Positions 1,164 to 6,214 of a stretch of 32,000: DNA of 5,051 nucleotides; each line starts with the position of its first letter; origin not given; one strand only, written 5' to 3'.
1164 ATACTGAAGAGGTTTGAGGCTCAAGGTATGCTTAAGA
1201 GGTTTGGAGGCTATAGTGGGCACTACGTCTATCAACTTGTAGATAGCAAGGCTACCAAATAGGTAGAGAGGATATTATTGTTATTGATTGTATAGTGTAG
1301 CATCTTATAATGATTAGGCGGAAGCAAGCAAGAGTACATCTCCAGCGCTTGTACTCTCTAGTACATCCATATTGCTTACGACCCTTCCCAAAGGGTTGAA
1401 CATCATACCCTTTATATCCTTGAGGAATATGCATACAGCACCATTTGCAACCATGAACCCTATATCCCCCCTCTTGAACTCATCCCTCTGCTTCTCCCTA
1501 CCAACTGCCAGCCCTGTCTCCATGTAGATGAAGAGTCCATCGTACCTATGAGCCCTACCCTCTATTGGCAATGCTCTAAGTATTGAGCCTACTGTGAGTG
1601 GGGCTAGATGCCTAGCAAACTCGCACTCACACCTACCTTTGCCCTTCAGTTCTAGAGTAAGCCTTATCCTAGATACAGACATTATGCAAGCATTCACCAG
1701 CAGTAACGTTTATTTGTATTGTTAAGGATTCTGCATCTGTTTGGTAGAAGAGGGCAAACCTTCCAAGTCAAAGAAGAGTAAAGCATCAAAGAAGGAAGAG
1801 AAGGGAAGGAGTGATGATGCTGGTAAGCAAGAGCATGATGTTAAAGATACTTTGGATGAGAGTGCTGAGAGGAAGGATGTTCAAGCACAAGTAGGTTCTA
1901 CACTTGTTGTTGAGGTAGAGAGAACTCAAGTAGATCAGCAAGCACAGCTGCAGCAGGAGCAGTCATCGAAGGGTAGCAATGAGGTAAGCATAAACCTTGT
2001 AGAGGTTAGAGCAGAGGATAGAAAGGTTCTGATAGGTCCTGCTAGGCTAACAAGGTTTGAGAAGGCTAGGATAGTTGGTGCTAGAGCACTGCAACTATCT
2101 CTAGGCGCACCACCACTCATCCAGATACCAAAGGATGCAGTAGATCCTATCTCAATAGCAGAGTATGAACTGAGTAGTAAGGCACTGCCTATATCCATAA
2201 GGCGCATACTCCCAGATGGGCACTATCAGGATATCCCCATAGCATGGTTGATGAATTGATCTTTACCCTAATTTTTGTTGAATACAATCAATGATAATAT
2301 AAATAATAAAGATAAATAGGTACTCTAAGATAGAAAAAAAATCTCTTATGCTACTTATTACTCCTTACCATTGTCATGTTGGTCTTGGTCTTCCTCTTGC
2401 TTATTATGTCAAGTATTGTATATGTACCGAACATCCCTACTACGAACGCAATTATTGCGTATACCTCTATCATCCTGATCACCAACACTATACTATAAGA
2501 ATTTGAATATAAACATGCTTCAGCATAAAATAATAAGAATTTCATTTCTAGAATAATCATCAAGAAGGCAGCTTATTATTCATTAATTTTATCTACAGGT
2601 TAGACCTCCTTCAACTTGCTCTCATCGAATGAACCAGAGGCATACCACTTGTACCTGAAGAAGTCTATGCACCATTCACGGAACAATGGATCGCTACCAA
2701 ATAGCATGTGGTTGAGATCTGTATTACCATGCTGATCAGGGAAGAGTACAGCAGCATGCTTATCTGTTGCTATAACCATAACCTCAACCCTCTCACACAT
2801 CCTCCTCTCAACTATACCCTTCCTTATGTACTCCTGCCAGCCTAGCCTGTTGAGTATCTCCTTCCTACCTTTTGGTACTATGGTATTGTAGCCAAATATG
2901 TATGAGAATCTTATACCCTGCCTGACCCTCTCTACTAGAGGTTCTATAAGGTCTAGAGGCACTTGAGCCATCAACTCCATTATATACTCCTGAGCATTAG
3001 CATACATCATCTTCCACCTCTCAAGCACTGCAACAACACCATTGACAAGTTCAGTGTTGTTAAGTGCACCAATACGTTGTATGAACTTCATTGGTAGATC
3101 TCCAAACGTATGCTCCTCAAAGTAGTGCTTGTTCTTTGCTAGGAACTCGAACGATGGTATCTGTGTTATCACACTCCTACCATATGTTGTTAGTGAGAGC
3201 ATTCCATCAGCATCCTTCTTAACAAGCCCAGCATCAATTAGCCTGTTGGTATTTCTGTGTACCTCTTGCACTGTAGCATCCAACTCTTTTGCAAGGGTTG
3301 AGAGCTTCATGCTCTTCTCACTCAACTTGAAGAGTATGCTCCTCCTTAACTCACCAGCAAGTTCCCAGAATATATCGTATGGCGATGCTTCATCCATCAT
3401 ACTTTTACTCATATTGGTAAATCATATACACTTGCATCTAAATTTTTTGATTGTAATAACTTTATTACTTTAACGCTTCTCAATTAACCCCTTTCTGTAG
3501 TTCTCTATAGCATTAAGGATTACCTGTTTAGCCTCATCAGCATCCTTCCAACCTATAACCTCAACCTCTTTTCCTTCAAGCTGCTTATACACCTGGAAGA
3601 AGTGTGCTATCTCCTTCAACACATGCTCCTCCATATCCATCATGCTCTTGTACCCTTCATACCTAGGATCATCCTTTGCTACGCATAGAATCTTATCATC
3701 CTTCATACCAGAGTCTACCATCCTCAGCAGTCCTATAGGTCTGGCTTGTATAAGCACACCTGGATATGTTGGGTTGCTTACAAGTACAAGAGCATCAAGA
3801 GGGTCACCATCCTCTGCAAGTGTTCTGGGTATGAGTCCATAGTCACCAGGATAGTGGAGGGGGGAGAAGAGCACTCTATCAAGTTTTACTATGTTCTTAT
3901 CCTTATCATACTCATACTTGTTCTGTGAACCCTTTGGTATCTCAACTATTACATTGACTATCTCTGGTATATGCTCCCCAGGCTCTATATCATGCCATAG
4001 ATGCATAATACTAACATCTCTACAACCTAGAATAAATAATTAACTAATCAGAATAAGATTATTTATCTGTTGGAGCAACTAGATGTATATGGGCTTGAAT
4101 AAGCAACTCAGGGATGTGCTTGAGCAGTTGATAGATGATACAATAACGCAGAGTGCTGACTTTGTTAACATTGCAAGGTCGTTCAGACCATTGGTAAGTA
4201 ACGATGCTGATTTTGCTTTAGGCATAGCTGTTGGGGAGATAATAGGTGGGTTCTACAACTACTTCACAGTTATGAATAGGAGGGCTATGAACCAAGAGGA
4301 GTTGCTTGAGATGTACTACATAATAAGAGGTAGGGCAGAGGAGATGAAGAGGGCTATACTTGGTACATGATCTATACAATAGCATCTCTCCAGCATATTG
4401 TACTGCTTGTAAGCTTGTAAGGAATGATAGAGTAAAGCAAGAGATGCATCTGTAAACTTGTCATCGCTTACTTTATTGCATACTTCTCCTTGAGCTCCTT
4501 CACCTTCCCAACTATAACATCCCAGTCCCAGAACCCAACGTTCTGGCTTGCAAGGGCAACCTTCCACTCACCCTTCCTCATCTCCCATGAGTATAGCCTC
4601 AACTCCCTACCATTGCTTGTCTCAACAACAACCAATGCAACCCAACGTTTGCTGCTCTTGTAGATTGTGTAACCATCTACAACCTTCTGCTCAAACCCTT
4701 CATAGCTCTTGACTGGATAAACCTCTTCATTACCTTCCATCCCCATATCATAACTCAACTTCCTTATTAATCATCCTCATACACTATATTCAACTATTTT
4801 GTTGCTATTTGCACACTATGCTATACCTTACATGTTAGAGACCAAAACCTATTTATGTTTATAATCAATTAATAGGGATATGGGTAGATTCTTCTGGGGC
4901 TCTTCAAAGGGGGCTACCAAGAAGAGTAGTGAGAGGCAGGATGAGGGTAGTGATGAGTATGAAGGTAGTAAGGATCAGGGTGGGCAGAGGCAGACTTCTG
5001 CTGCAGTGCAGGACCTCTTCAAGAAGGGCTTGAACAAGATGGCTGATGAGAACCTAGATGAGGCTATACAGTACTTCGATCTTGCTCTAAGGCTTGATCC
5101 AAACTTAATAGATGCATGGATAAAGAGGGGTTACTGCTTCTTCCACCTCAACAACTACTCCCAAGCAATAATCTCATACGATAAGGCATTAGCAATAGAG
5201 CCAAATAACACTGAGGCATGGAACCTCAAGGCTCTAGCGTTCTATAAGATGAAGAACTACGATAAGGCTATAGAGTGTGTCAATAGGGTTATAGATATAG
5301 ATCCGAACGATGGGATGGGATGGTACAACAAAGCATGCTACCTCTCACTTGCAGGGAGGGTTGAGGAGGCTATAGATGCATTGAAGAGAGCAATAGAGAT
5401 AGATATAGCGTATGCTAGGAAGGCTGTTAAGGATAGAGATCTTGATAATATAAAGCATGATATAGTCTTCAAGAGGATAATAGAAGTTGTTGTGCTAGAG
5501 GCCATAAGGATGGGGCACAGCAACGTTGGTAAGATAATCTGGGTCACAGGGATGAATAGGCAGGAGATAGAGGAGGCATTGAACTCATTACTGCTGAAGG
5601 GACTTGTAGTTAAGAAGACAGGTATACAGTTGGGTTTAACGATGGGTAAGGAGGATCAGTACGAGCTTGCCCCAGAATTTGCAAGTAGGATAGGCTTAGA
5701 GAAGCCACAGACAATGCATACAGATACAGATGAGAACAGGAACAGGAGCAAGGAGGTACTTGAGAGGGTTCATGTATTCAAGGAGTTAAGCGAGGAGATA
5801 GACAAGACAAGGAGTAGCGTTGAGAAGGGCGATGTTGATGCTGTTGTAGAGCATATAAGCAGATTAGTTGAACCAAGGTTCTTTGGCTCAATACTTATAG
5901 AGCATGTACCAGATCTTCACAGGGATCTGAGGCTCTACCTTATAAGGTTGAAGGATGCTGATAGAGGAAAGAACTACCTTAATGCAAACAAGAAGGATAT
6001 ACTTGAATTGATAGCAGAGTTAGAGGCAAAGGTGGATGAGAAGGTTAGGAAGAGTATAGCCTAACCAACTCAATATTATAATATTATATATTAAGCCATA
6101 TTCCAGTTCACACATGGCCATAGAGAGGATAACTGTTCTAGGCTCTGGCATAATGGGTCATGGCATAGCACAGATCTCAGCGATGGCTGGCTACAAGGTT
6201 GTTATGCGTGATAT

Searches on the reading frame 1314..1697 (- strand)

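Call 58: search_protein_families(library=pfam, proteins=[window:1314-1697:-], max_evalue=0.0001)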
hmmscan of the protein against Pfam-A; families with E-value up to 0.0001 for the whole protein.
window:1314-1697:- (127 aa): 2 families
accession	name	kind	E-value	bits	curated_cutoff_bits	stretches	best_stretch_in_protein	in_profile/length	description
PF04126.18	Cyclophil_like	-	1.3e-09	38.3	27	1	12-120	4-115/120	Cyclophilin-like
PF18050.6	Cyclophil_like2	-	3.3e-05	24.3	22.7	1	36-114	18-104/115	Cyclophilin-like family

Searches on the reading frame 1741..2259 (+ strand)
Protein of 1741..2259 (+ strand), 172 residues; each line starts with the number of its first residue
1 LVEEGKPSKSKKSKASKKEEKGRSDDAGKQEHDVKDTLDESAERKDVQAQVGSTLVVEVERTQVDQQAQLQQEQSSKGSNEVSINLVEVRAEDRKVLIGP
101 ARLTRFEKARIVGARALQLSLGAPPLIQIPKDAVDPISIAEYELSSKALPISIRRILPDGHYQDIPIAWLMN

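Call 58: search_protein_families(library=pfam, proteins=[window:1741-2259:+], max_evalue=0.0001)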
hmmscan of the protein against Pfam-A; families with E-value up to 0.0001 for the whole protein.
window:1741-2259:+ (172 aa): 1 family
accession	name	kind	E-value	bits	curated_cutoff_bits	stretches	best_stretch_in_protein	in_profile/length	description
PF01192.27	RNA_pol_Rpb6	-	6.5e-10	39.3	26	1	103-151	7-53/53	RNA polymerase Rpb6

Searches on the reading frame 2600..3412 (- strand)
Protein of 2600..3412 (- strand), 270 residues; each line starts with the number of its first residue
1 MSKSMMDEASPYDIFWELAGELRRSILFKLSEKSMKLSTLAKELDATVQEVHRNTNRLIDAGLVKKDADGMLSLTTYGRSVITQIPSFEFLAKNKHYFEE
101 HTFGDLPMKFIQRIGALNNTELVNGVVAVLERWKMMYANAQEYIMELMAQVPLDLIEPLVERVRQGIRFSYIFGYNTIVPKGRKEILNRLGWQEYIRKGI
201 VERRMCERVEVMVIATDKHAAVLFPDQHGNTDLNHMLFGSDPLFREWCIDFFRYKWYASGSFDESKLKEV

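Call 58: search_protein_families(library=pfam, proteins=[window:2600-3412:-], max_evalue=0.0001)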
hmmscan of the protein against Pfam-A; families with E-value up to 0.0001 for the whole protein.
window:2600-3412:- (270 aa): 3 families
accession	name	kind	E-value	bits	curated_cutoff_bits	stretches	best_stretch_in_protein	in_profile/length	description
PF25213.1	HVO_A0261_N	-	4e-08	33.5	35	1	22-88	12-77/86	HVO_A0261 N-terminal domain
PF25212.1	HVO_A0114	-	2e-05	24.7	27.6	1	25-71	26-73/84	HVO_A0114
PF08350.17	FilR1_middle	-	5.4e-05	23.7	27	0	193-255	64-125/128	Methanogenesis regulatory protein FilR1, middle domain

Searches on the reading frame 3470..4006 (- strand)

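Call 58: search_protein_families(library=pfam, proteins=[window:3470-4006:-], max_evalue=0.0001)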
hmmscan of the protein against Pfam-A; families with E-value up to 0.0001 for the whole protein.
window:3470-4006:- (178 aa): 1 family
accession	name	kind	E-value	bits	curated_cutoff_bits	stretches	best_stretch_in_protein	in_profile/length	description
PF00719.24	Pyrophosphatase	-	7.2e-61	204.9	23.5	1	19-170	1-152/153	Inorganic pyrophosphatase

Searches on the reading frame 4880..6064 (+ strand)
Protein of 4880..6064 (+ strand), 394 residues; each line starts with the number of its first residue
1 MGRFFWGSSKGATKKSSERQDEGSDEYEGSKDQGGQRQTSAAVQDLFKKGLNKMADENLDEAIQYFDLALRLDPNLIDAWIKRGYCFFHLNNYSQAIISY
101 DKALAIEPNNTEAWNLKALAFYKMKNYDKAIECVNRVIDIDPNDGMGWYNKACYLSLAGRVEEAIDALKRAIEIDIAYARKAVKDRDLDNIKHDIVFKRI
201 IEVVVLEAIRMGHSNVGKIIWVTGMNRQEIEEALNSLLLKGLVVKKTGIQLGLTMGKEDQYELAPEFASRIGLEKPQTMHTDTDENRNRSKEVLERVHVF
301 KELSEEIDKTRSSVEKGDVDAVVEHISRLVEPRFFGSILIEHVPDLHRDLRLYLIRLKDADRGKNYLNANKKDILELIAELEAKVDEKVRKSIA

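Call 57: search_protein_families(library=pfam, proteins=[window:4880-6064:+], max_evalue=0.0001)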
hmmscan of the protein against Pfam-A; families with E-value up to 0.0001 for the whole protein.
window:4880-6064:+ (394 aa): 19 families
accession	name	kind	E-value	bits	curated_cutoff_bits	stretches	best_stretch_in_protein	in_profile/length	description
PF00515.34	TPR_1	-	1.7e-31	107.2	27.8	2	112-144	2-34/34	Tetratricopeptide repeat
PF07719.23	TPR_2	-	1.9e-29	99.7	27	2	112-144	2-34/34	Tetratricopeptide repeat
PF13181.12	TPR_8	-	1.1e-22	78.7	25.7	1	112-144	2-34/34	Tetratricopeptide repeat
PF13414.12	TPR_11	-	3e-18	65.7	26.8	1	84-124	1-41/42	TPR repeat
PF13431.12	TPR_17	-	4.8e-18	64.3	24.4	2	100-132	2-34/34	Tetratricopeptide repeat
PF12895.13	ANAPC3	-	1.4e-16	60.9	27.2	2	91-170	3-81/82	Anaphase-promoting complex, cyclosome, subunit 3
PF13371.12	TPR_9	-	1.7e-16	60.4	35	2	56-118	8-70/73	Tetratricopeptide repeat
PF13432.12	TPR_16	-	7.7e-16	58.7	32.7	2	48-110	2-64/65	Tetratricopeptide repeat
PF14559.12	TPR_19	-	4.7e-15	56.1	25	1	92-144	6-58/68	Tetratricopeptide repeat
PF13428.12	TPR_14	-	9.4e-15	54.1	23.5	0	78-118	2-42/44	Tetratricopeptide repeat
PF13424.12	TPR_12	-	3.9e-12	46.6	30.1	1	113-175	5-75/77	Tetratricopeptide repeat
PF13174.12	TPR_6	-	1.5e-10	41.4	26.3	0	78-109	1-32/33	Tetratricopeptide repeat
PF23914.1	TPR_CcmH_CycH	-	6.9e-10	39.4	42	1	37-112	6-85/158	Cytochrome c-type biogenesis protein H TPR domain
PF14853.12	Fis1_TPR_C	-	3.1e-09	37.3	25.3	0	118-143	8-33/53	Fis1 C-terminal tetratricopeptide repeat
PF13176.12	TPR_7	-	3.9e-07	30.1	27.9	0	56-74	12-32/36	Tetratricopeptide repeat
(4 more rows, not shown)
